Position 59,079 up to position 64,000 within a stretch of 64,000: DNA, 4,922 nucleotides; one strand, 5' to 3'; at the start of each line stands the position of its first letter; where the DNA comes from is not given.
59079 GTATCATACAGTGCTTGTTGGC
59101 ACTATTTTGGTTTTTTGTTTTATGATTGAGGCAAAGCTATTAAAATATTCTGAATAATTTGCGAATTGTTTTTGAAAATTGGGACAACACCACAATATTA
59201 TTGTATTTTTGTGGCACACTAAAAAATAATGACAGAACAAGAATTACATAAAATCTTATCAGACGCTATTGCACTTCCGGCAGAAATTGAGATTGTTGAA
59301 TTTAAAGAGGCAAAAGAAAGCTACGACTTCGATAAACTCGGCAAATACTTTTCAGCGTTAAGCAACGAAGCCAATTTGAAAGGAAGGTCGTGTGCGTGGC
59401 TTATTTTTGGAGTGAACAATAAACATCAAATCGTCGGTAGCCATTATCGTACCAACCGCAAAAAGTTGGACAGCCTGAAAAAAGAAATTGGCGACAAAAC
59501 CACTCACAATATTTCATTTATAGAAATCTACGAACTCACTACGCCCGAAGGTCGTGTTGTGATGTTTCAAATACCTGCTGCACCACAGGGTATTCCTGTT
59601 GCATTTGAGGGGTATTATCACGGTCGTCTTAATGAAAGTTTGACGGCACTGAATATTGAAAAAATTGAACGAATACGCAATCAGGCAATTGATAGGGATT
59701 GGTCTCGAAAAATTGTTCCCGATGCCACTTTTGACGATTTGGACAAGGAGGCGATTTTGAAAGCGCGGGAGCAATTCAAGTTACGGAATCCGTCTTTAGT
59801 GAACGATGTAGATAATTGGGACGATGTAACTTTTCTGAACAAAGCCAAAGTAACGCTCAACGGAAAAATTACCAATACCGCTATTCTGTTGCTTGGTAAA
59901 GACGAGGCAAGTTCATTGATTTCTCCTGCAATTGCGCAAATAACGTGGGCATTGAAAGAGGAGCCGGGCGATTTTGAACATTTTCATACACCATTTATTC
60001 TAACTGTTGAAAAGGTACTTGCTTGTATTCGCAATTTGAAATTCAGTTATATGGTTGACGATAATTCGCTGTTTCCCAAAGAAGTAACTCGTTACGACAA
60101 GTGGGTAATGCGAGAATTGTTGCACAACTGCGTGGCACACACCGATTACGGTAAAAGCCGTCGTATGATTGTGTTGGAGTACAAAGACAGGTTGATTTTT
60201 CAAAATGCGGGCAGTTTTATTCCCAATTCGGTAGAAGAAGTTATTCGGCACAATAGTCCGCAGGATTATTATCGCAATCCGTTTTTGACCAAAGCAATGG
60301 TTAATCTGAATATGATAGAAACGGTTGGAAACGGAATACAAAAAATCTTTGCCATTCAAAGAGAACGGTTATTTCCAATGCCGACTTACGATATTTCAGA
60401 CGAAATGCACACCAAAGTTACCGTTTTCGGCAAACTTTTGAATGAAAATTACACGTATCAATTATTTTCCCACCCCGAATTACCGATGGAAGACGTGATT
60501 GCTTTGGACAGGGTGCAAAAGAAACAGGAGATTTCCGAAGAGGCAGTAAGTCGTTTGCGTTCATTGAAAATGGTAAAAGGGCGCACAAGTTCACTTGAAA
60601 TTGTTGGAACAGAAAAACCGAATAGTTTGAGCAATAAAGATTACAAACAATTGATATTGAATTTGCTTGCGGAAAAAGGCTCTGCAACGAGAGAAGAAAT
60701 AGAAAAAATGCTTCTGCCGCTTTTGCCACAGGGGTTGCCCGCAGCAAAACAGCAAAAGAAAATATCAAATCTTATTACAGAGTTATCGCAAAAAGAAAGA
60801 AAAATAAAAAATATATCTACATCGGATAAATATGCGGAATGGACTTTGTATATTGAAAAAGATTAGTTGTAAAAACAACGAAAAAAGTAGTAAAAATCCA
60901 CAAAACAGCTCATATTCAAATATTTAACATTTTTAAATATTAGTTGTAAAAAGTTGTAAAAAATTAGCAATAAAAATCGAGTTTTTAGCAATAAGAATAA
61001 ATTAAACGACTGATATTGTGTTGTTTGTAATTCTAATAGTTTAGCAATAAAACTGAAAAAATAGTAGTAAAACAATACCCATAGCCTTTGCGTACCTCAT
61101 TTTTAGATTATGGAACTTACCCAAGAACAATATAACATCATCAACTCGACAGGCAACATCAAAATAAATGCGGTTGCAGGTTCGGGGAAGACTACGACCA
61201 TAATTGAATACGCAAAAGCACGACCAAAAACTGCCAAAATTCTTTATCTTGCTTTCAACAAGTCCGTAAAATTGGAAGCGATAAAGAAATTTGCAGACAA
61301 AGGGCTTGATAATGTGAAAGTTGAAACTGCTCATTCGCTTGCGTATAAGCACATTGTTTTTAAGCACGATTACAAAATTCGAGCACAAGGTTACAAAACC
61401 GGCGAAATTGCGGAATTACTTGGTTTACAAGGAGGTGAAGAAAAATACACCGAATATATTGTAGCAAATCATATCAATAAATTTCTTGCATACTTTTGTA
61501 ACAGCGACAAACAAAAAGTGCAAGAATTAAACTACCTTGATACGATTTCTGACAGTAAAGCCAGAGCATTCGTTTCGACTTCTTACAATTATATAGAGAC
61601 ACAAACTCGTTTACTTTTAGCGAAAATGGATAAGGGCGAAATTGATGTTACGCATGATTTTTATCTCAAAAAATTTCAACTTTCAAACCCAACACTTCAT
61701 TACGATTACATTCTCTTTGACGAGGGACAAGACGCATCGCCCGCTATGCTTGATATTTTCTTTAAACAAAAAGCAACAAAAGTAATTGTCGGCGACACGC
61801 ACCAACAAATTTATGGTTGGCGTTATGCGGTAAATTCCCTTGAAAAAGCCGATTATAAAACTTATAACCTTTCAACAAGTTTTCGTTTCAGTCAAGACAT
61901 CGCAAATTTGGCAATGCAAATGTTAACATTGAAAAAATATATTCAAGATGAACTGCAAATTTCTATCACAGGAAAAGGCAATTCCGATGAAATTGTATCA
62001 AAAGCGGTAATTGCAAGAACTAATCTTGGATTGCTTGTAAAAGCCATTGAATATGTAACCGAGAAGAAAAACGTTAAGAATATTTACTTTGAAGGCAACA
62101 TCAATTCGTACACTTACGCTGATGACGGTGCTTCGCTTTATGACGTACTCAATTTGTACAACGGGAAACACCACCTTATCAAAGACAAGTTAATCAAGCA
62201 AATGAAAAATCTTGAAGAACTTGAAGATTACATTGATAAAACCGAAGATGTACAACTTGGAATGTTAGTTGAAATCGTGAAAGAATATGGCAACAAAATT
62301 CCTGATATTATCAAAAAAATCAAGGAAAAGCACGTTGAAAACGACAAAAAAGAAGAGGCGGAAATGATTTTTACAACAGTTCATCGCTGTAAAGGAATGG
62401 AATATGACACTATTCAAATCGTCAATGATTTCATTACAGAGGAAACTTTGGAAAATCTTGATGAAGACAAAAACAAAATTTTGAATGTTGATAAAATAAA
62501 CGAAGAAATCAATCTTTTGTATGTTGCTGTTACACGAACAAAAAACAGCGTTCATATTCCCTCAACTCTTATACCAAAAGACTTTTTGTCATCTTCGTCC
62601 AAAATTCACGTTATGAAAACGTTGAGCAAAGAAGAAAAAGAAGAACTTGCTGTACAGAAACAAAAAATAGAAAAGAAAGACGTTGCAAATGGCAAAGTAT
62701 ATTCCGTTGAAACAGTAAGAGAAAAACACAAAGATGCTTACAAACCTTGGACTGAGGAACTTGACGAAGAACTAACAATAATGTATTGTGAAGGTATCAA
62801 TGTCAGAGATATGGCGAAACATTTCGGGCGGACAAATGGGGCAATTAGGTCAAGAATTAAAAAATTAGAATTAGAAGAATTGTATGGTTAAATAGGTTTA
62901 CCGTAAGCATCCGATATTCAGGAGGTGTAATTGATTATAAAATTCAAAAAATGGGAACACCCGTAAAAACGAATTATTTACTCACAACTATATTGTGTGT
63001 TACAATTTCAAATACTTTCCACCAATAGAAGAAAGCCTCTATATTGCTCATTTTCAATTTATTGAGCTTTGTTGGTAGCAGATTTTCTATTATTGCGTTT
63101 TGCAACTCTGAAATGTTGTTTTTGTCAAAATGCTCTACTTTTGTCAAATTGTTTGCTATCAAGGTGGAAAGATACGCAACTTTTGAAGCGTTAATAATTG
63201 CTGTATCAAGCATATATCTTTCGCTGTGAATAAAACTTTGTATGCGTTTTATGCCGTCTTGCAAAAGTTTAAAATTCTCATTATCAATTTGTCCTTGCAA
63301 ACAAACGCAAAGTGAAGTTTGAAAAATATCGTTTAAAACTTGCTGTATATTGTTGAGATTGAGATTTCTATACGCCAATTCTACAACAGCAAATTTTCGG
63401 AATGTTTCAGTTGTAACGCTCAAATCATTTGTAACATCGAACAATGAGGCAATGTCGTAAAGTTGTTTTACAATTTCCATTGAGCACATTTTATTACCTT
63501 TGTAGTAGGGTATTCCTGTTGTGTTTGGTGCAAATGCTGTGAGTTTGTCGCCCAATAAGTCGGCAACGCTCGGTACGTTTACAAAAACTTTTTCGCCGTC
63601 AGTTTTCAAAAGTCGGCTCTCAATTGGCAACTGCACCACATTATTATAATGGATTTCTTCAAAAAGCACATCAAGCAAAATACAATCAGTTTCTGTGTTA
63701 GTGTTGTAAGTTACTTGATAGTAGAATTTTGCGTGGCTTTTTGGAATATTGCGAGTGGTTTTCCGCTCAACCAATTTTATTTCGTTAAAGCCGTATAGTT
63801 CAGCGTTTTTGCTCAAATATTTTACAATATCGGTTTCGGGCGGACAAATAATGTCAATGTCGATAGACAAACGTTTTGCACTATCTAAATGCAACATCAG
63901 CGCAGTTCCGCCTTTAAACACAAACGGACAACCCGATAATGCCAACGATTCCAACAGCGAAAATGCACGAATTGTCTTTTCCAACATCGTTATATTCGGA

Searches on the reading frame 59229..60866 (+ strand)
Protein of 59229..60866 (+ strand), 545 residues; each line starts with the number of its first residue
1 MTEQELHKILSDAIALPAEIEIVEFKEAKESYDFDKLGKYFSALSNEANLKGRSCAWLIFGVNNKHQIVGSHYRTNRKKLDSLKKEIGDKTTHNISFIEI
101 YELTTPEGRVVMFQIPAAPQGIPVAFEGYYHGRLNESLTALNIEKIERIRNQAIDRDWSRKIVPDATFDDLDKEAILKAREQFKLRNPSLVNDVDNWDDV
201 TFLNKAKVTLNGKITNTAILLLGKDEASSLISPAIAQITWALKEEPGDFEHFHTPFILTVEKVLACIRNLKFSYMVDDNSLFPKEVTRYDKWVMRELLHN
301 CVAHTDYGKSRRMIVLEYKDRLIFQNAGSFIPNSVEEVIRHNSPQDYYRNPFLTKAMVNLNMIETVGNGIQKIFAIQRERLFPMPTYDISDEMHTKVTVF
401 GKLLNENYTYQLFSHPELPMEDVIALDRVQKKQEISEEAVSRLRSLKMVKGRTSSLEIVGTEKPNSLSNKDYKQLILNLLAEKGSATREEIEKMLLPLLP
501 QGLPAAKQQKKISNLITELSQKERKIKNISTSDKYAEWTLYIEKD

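Call 14: search_protein_families(library=pfam, proteins=[window:59229-60866:+], max_evalue=0.001)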
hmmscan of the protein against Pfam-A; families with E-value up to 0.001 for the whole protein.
window:59229-60866:+ (545 aa): 2 families
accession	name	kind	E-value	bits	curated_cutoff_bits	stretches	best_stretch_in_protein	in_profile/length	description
PF13749.12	HATPase_c_4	-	4e-13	49.6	26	1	316-398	7-88/89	Putative ATP-dependent DNA helicase recG C-terminal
PF04326.19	SLFN_AlbA_2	-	3.4e-12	47.4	25.3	1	19-137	1-113/118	Schlafen, AlbA_2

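Call 95: search_protein_families(library=padloc, proteins=[window:59229-60866:+], max_evalue=0.00001)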
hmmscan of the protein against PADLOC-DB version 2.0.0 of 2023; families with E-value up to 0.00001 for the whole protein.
window:59229-60866:+ (545 aa): 1 family
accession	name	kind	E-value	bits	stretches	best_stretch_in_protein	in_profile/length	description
PDLC02394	pAgo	-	1.7e-06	24.1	1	39-411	59-446/1121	-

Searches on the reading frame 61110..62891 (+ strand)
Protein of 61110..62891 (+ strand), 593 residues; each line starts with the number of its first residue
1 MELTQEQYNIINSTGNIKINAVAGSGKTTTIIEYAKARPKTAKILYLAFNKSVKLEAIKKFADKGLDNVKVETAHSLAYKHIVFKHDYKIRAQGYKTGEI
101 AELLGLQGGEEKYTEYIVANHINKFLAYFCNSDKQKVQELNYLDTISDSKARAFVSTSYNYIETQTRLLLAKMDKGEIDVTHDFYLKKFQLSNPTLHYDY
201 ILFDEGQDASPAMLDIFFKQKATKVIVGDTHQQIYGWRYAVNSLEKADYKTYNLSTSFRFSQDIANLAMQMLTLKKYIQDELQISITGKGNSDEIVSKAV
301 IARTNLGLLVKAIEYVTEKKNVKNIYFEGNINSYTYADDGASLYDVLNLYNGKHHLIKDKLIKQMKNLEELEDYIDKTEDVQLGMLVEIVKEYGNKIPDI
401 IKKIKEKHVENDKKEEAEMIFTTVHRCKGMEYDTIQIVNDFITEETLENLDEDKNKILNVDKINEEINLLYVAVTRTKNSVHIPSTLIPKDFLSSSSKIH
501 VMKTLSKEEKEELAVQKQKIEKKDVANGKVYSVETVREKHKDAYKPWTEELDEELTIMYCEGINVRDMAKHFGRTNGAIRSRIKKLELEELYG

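Call 14: search_protein_families(library=pfam, proteins=[window:61110-62891:+], max_evalue=0.001)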
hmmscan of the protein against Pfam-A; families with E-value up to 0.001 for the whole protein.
window:61110-62891:+ (593 aa): 5 families
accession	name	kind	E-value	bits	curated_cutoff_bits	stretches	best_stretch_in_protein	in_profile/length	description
PF00580.27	UvrD-helicase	-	5e-14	53.1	23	1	3-245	1-263/271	UvrD/REP helicase N-terminal domain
PF01443.25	Viral_helicase1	-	1.8e-12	48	21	1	404-483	163-226/228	Viral superfamily 1 RNA helicase core domain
PF13245.12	AAA_19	-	3.8e-07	30.8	25.1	1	14-236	11-132/134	AAA domain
PF13538.12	UvrD_C_2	-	5.2e-07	29.9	27.4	0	464-482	32-50/52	UvrD-like helicase C-terminal domain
PF13361.12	UvrD_C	-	1.3e-06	28.6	25.6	1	331-483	204-345/350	UvrD-like helicase C-terminal domain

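Call 95: search_protein_families(library=padloc, proteins=[window:61110-62891:+], max_evalue=0.00001)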
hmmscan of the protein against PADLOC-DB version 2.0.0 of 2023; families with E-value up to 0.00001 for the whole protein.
window:61110-62891:+ (593 aa): 18 families
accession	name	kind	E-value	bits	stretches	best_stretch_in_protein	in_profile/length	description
PDLC00112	GajB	-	3.4e-18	63.6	1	361-482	440-554/581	UrvD helicase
PDLC00123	GajB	-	1.4e-17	61.5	2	197-285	176-274/540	UrvD helicase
PDLC00122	GajB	-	3.4e-17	60.5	1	1-447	3-452/502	UrvD helicase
PDLC00117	GajB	-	1.5e-15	54.8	1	401-484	497-573/604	UrvD helicase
PDLC00104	GajB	-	1.6e-13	48.3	1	393-483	478-561/574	UrvD helicase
PDLC00140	GajB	-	1.7e-11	42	0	17-263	4-208/365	UrvD helicase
PDLC01087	C3a187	-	9.9e-11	39.1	0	194-270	316-398/559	NERD+UvrD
PDLC00107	GajB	-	2.4e-10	37.7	1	5-486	18-557/587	UrvD helicase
PDLC00148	GajB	-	4.5e-10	37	0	21-83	8-72/369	UrvD helicase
PDLC00136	GajB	-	3.3e-09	34.2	0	200-269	209-286/570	UrvD helicase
PDLC00127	GajB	-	6.9e-09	32.7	0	413-485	500-566/594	UrvD helicase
PDLC00130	GajB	-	1.1e-08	31.9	0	1-272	2-290/589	UrvD helicase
PDLC00135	GajB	-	1.4e-08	32.1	1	8-269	14-249/603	UrvD helicase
PDLC00103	GajB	-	2.3e-08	31.4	0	197-273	211-296/612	UrvD helicase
PDLC00149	GajB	-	2.9e-08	30.6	0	198-265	207-283/577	UrvD helicase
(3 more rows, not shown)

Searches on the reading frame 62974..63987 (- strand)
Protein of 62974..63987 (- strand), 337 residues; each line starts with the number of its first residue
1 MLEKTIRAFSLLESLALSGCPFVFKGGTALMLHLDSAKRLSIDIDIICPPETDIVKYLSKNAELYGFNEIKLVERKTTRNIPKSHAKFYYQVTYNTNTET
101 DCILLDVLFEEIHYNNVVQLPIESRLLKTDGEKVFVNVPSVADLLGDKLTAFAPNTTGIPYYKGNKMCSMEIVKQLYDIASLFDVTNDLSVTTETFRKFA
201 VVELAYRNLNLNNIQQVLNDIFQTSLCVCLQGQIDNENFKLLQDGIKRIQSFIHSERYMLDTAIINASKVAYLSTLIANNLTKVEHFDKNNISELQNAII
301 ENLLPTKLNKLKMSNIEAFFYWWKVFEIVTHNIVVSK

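Call 14: search_protein_families(library=pfam, proteins=[window:62974-63987:-], max_evalue=0.001)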
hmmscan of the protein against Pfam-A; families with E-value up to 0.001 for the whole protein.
window:62974-63987:- (337 aa): 1 family
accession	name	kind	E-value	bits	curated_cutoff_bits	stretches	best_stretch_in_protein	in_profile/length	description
PF08843.17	AbiEii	-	6e-21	75.9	22.5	1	14-216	7-202/238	Nucleotidyl transferase AbiEii toxin, Type IV TA system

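Call 95: search_protein_families(library=padloc, proteins=[window:62974-63987:-], max_evalue=0.00001)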
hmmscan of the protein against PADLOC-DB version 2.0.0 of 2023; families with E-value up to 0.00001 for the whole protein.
window:62974-63987:- (337 aa): 5 families
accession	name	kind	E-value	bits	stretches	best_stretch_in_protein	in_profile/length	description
PDLC02299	AbiEii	-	1.4e-125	417.2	1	1-328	25-343/344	AbiEii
PDLC02305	AbiEii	-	2.8e-10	37.9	1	2-276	22-273/306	AbiEii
PDLC02291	AbiEii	-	2.3e-08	31.7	1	12-153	47-181/310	AbiEii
PDLC02292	AbiEii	-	5.9e-08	30.8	1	10-108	36-129/283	AbiEii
PDLC02297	AbiEii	-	1e-07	29.6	1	6-199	29-235/307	AbiEii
